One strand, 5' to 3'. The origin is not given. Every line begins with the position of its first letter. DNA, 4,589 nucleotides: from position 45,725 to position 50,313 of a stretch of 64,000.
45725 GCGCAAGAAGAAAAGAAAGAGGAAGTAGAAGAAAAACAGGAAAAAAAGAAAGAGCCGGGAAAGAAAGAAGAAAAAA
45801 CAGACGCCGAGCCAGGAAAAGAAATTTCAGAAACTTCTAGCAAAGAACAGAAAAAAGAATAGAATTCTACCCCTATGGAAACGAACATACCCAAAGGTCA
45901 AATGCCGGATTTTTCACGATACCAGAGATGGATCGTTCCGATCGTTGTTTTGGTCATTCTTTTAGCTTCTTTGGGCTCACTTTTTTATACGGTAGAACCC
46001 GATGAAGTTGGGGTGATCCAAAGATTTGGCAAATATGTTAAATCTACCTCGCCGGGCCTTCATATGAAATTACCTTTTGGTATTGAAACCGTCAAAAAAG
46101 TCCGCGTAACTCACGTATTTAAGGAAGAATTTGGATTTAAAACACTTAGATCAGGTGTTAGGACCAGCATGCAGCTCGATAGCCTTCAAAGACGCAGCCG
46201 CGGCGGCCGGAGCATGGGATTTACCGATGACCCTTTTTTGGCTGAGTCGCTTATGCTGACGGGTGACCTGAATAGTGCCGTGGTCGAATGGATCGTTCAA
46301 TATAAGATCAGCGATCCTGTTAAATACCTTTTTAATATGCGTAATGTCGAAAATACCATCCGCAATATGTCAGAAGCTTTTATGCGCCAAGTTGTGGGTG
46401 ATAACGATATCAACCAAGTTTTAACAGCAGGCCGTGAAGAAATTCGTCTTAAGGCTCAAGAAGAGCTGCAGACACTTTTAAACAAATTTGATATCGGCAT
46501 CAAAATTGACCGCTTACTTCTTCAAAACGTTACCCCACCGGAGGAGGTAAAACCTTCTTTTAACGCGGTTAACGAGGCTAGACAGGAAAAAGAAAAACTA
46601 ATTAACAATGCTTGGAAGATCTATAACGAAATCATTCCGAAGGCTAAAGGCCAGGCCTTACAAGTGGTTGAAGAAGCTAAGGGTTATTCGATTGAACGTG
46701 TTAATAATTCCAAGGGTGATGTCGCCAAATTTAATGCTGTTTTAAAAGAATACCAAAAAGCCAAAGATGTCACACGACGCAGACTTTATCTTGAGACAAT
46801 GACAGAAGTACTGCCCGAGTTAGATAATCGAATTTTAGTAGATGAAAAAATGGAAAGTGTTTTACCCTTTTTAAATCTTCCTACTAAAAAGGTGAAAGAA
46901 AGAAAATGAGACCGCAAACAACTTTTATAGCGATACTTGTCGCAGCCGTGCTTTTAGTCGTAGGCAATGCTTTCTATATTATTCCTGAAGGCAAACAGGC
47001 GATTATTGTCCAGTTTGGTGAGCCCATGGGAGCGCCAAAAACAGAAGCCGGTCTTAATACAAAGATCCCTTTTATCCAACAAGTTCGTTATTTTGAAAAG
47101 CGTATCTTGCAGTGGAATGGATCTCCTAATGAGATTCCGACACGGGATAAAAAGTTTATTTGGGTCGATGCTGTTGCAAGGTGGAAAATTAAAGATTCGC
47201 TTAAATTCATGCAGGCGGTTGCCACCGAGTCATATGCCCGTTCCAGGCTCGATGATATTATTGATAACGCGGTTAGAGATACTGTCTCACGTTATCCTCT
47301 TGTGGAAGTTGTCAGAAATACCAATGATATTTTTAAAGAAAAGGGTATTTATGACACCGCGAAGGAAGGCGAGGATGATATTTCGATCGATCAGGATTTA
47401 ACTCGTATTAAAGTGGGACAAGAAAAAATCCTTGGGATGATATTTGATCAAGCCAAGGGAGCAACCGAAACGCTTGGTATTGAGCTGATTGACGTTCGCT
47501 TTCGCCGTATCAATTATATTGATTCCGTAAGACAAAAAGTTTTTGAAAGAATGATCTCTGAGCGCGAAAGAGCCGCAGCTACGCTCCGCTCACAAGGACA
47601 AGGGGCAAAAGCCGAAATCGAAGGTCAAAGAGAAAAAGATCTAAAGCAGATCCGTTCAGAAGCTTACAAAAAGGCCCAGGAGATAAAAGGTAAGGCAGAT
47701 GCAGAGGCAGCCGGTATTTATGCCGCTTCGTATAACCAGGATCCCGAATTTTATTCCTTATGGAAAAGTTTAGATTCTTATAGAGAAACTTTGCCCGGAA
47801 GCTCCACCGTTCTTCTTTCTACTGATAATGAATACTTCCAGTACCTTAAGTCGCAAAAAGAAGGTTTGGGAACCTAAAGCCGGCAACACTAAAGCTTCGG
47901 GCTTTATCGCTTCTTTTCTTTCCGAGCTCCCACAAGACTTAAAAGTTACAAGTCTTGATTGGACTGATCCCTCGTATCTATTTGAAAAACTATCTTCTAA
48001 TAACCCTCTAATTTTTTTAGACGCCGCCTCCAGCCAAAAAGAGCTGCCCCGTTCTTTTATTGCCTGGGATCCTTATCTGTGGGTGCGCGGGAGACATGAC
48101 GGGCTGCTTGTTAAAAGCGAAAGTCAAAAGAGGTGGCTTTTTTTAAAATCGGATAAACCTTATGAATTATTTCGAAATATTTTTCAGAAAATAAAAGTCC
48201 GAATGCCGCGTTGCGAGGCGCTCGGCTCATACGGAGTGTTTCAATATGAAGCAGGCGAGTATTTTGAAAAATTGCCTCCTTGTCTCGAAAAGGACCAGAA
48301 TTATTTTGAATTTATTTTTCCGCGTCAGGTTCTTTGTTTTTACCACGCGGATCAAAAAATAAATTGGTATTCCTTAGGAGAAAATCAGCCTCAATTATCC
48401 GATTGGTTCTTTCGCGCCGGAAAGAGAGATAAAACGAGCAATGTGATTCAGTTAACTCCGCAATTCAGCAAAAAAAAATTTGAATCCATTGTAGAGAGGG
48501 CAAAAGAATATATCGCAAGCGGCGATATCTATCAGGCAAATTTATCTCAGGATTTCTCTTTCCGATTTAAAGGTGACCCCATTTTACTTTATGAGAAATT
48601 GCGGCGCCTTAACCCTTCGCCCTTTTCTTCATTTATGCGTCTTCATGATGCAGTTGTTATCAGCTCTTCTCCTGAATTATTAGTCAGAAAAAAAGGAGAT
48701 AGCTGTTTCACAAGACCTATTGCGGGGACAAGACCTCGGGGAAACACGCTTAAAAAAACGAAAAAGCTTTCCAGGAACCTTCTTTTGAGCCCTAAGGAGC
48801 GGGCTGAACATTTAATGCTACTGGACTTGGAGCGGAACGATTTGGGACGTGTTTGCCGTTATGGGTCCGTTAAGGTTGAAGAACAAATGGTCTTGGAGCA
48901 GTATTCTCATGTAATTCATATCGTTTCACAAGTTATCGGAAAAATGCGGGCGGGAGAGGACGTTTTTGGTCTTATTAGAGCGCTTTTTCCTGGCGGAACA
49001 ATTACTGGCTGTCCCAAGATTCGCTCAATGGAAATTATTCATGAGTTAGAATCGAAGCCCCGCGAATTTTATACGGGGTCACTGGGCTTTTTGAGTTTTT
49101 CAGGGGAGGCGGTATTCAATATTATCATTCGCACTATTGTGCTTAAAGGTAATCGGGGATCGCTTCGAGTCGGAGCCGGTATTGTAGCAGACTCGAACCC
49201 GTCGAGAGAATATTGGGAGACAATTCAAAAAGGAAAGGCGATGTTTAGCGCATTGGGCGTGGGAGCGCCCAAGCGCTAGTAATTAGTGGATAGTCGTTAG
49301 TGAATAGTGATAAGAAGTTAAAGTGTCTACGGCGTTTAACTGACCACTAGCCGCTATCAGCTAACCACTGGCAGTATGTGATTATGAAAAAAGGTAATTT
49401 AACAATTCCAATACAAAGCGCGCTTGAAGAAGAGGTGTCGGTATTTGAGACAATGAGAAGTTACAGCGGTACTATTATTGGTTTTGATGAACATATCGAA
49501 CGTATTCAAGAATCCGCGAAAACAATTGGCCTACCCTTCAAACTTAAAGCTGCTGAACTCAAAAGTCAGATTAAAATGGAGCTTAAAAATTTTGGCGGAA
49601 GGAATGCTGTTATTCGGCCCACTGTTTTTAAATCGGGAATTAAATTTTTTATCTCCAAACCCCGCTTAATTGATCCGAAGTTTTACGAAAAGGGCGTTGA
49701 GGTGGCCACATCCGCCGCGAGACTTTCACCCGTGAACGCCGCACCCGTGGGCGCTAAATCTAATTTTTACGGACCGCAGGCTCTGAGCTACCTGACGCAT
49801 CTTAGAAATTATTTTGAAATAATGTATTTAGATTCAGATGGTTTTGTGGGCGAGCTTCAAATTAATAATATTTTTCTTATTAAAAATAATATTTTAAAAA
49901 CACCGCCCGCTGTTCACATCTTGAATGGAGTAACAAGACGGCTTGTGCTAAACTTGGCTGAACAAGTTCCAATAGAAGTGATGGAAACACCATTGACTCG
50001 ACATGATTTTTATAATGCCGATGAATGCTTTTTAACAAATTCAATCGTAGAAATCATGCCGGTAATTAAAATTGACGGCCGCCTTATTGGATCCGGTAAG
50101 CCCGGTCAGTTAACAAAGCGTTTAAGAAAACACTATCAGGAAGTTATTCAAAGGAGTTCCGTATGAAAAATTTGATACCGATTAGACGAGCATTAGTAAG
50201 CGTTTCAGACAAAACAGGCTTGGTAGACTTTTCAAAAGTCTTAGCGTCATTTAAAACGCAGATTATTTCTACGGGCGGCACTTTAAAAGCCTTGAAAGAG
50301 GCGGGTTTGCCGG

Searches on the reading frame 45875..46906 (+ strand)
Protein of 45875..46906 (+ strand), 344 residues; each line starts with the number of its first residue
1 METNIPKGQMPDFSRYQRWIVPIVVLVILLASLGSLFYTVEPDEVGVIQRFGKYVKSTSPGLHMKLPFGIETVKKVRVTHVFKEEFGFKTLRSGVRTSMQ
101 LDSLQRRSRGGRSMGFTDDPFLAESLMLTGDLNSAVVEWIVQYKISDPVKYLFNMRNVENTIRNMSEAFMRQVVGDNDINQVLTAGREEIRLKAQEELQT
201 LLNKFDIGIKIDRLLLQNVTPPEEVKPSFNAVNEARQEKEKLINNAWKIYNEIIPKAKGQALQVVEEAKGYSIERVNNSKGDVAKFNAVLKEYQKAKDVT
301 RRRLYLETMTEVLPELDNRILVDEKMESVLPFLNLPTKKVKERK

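Call 50: search_protein_families(library=pfam, proteins=[window:45875-46906:+], max_evalue=0.00001)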
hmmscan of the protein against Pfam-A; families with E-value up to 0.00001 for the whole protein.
window:45875-46906:+ (344 aa): 1 family
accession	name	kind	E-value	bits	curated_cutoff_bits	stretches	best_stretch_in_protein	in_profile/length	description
PF01145.31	Band_7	-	1.2e-27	97.5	23.6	1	39-246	2-172/176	SPFH domain / Band 7 family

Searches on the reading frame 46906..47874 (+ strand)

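Call 43: search_protein_families(library=pfam, proteins=[window:46906-47874:+], max_evalue=0.00001)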
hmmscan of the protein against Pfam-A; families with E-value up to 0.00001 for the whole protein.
window:46906-47874:+ (323 aa): 1 family
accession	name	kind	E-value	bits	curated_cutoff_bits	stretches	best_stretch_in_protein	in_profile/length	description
PF01145.31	Band_7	-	2.3e-26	93.4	23.6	1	25-232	2-175/176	SPFH domain / Band 7 family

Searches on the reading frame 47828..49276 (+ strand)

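Call 43: search_protein_families(library=pfam, proteins=[window:47828-49276:+], max_evalue=0.00001)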
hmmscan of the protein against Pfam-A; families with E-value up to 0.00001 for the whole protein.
window:47828-49276:+ (483 aa): 2 families
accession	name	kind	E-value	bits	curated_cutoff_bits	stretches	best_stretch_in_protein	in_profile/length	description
PF00425.24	Chorismate_bind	-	7.5e-88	294.8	27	1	215-468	2-257/257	chorismate binding enzyme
PF04715.19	Anth_synt_I_N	-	4.1e-10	40.5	23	1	44-178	1-138/140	Anthranilate synthase component I, N terminal region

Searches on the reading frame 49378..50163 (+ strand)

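Call 50: search_protein_families(library=pfam, proteins=[window:49378-50163:+], max_evalue=0.00001)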
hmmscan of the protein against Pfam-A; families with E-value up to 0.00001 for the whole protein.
window:49378-50163:+ (262 aa): 1 family
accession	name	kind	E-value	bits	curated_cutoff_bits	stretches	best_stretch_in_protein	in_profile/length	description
PF01063.24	Aminotran_4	-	6e-40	137.9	28.5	1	22-232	2-223/223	Amino-transferase class IV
